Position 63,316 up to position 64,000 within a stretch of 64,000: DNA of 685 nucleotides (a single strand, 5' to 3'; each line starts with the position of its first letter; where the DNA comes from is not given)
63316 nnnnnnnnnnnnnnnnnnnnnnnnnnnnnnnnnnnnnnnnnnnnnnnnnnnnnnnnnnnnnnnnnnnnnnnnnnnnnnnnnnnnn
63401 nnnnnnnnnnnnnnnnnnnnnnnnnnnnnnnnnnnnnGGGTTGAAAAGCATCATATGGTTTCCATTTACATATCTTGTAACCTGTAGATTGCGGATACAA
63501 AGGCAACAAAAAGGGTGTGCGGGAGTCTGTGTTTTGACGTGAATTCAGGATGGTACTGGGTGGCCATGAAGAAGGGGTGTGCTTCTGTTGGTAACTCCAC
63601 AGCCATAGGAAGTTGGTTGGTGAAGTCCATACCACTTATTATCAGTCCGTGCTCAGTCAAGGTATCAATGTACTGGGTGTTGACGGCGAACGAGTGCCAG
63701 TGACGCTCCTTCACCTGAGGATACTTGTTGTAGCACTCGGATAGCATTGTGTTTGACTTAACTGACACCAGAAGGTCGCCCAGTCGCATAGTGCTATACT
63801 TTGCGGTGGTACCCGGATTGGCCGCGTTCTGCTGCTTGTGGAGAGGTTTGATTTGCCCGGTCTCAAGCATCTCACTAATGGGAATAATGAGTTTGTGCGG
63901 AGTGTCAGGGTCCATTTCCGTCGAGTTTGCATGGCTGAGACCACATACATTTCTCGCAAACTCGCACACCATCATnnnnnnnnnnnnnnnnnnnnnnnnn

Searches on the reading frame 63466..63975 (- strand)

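Call 5: search_protein_families(library=pfam, proteins=[window:63466-63975:-], max_evalue=1)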
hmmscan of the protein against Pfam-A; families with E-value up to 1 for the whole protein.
window:63466-63975:- (169 aa): 2 families
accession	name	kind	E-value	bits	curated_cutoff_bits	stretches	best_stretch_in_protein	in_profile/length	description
PF00117.34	GATase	-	7.8e-10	39.2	22.8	1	74-160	112-188/190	Glutamine amidotransferase class-I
PF07722.19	Peptidase_C26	-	0.036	14.3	20.5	1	63-144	147-219/219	Peptidase C26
